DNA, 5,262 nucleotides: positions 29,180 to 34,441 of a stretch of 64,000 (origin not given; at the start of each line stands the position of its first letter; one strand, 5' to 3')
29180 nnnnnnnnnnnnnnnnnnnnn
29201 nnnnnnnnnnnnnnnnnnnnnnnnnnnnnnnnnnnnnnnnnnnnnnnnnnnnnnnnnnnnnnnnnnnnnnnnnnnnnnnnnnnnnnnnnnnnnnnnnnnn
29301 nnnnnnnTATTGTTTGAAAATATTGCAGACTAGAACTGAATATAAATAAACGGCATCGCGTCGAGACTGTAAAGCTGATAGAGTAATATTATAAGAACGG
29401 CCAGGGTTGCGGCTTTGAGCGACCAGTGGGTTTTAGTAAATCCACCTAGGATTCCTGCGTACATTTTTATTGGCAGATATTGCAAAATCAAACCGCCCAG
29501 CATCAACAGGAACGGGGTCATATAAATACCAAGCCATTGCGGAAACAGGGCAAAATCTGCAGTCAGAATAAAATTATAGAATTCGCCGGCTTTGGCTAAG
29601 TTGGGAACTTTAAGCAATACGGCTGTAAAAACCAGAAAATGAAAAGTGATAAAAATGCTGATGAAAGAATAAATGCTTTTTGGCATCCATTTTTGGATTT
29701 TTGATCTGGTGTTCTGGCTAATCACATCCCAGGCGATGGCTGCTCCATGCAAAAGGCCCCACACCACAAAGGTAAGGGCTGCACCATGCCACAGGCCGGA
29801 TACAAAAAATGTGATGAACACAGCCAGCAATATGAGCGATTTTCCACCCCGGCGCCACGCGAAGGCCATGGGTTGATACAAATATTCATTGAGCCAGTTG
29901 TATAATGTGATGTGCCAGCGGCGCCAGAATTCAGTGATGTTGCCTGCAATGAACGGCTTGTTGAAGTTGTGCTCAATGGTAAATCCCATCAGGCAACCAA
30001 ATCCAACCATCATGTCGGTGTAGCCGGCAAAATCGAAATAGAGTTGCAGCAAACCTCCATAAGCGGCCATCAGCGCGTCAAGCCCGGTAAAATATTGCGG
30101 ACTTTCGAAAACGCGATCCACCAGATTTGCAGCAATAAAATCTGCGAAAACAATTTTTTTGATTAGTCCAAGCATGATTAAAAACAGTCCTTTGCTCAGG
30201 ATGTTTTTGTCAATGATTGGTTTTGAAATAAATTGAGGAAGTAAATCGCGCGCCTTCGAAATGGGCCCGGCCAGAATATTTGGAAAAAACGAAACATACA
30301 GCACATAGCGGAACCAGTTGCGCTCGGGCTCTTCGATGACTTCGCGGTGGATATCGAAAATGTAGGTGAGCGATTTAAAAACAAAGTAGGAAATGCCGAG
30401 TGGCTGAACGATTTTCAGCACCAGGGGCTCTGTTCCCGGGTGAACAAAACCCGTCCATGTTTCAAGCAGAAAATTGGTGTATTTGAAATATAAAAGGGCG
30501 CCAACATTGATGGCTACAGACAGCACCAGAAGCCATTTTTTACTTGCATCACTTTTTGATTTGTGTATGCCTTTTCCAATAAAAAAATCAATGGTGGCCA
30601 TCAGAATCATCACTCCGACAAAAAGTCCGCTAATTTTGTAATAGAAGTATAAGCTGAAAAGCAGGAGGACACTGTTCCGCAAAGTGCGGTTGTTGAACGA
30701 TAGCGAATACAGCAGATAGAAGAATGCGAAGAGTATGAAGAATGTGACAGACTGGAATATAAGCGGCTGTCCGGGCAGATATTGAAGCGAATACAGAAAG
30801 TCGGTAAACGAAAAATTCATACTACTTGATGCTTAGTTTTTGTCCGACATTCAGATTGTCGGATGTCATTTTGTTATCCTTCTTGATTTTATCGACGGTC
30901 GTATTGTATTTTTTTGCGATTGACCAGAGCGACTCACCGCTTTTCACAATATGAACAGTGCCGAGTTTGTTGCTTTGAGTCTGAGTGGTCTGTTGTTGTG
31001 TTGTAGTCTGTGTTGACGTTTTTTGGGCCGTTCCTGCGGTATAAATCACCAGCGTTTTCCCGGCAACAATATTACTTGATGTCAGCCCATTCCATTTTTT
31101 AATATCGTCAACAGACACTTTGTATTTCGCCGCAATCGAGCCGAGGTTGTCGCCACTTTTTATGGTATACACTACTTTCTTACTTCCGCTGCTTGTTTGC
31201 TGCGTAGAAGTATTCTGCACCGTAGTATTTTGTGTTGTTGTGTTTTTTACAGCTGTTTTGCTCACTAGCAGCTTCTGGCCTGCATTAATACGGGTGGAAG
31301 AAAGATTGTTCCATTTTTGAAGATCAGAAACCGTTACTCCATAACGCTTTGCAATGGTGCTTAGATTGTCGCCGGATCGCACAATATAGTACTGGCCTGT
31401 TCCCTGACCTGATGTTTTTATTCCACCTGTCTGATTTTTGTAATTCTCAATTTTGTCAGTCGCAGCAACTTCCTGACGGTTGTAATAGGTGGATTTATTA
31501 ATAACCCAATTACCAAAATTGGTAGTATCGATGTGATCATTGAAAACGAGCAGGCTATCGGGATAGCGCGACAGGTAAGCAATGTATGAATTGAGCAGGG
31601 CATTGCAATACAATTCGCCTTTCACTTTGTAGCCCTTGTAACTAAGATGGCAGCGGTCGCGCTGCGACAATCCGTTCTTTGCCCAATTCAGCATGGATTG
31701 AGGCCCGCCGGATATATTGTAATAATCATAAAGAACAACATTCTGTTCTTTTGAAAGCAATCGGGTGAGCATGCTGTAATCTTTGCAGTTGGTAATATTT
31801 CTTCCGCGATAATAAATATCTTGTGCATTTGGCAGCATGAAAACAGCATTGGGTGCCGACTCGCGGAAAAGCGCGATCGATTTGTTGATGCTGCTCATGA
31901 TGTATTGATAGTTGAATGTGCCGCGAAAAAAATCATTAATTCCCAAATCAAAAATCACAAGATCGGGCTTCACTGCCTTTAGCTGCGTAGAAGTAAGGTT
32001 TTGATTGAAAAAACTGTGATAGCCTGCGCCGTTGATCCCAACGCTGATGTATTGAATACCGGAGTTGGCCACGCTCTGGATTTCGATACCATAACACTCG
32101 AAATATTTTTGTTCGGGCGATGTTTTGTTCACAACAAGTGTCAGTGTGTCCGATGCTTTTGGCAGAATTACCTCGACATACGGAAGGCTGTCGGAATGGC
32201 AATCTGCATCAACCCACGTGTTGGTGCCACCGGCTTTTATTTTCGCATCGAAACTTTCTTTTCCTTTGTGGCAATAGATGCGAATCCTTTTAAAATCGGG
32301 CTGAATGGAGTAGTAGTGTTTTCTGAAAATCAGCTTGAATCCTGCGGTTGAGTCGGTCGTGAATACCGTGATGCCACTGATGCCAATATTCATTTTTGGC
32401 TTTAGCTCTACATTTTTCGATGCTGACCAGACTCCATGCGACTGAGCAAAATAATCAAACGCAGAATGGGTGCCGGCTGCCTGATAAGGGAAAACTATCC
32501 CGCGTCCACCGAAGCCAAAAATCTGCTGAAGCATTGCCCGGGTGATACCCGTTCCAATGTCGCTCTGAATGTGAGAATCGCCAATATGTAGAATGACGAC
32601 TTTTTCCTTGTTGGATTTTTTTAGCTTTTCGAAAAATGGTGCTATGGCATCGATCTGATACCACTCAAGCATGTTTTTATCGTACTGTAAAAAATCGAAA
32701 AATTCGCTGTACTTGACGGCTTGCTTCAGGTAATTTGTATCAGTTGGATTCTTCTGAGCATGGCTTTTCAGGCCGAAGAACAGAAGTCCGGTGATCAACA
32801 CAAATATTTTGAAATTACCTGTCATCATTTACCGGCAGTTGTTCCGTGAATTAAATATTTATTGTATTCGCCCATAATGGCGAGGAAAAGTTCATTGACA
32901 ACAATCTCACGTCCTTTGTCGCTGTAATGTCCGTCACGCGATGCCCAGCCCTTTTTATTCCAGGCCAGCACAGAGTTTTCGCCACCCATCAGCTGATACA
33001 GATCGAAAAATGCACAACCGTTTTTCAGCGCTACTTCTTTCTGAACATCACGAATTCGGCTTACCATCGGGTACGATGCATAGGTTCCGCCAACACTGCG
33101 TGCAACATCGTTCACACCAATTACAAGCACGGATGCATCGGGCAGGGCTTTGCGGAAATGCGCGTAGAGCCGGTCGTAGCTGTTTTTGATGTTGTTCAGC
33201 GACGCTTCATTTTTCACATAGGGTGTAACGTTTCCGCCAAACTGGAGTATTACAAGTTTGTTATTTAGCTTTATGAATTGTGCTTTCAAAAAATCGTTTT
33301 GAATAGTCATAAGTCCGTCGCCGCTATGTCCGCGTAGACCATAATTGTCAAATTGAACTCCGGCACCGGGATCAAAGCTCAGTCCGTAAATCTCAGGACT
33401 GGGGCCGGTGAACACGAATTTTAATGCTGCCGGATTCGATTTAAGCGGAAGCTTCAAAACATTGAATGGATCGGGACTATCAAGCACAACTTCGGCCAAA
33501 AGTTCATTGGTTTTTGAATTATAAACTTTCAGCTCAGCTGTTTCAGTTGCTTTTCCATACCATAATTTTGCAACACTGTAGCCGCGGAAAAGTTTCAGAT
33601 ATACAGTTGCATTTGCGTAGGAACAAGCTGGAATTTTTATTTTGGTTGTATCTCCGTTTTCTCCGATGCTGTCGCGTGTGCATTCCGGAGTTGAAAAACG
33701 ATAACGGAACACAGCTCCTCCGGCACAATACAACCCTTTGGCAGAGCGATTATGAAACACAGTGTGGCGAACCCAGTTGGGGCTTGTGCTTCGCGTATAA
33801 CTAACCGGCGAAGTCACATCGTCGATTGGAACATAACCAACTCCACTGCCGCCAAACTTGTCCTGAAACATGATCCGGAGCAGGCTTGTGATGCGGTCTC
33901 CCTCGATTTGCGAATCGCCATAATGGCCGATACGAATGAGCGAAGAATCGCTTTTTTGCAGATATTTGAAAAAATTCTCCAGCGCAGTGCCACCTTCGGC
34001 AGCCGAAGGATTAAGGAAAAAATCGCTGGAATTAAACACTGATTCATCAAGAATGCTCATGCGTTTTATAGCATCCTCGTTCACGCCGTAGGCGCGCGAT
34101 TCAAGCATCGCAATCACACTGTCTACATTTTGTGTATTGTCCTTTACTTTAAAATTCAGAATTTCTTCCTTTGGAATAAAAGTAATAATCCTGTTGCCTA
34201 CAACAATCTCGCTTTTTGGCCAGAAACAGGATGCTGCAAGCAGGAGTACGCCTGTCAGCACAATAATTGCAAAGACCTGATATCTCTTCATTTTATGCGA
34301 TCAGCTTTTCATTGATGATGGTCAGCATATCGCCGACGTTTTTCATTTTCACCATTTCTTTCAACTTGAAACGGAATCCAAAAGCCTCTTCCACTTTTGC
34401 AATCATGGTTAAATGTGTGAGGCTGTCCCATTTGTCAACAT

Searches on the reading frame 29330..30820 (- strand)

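Call 56: search_protein_families(library=pfam, proteins=[window:29330-30820:-], max_evalue=0.00001)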
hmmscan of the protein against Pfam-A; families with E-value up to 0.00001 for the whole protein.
window:29330-30820:- (496 aa): 1 family
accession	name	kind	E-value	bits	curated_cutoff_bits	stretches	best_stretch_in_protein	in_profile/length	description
PF03062.24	MBOAT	-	9.2e-24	84.8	27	1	169-386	81-317/337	MBOAT, membrane-bound O-acyltransferase family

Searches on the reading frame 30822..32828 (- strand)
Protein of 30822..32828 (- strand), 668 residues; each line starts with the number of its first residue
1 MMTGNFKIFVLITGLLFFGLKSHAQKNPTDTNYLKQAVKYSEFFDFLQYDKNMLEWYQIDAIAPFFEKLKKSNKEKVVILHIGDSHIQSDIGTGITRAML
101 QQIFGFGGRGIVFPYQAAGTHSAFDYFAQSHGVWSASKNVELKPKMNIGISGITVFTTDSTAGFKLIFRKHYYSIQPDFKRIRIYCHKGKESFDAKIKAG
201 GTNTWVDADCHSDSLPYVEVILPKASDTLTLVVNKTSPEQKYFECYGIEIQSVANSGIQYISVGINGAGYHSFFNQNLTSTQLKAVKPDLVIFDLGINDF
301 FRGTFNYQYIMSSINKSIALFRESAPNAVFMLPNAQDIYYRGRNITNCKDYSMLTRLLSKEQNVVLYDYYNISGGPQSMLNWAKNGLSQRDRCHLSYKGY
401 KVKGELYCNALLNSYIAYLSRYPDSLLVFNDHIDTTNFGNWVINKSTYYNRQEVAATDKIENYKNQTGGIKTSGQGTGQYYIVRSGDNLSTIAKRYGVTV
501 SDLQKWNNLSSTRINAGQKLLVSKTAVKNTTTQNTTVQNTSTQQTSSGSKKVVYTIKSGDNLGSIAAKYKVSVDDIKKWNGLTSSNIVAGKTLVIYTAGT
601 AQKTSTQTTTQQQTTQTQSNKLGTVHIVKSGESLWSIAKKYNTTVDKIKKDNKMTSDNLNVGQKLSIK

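Call 56: search_protein_families(library=pfam, proteins=[window:30822-32828:-], max_evalue=0.00001)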
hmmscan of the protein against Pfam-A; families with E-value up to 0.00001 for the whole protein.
window:30822-32828:- (668 aa): 6 families
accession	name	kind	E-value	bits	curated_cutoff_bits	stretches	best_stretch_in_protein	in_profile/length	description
PF01476.26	LysM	-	2.4e-49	165.5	20.9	3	481-522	1-42/43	LysM domain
PF23473.1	LysM3_LYK4_5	-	3e-14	53.3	29.3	0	481-521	5-45/48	LYK4/5 LysM3 domain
PF13472.12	Lipase_GDSL_2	-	4.1e-11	44.1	32.9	1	257-402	32-178/178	GDSL-like Lipase/Acylhydrolase family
PF23577.1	LysM_RLK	-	5.3e-09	36.4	27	0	554-581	3-30/44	LysM domain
PF00657.28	Lipase_GDSL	-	3.8e-08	34.2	23.6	1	256-402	43-203/208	GDSL-like Lipase/Acylhydrolase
PF23446.1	LysM1_NFP_LYK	-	7.7e-07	30.3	36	0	488-522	17-53/60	NFP/LYK LysM1 domain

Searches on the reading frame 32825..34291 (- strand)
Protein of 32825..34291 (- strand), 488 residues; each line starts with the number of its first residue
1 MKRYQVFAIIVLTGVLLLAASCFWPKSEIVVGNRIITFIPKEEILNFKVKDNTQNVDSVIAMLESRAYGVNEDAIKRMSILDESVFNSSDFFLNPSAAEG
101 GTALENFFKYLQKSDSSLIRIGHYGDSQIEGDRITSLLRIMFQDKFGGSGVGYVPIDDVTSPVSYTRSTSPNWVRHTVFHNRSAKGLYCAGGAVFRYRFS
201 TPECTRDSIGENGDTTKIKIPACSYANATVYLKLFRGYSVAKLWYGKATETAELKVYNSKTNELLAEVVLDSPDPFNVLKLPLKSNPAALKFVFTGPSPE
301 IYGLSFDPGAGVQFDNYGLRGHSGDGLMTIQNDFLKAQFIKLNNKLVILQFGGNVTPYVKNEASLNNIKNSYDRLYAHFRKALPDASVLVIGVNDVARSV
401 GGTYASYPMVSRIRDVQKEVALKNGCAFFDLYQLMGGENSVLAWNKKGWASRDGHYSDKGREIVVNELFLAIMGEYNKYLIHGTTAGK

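Call 56: search_protein_families(library=pfam, proteins=[window:32825-34291:-], max_evalue=0.00001)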
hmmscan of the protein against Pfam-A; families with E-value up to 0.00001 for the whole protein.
window:32825-34291:- (488 aa): 1 family
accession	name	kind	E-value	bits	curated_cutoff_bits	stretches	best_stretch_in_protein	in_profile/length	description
PF13472.12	Lipase_GDSL_2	-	1.1e-11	46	32.9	1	315-462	36-177/178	GDSL-like Lipase/Acylhydrolase family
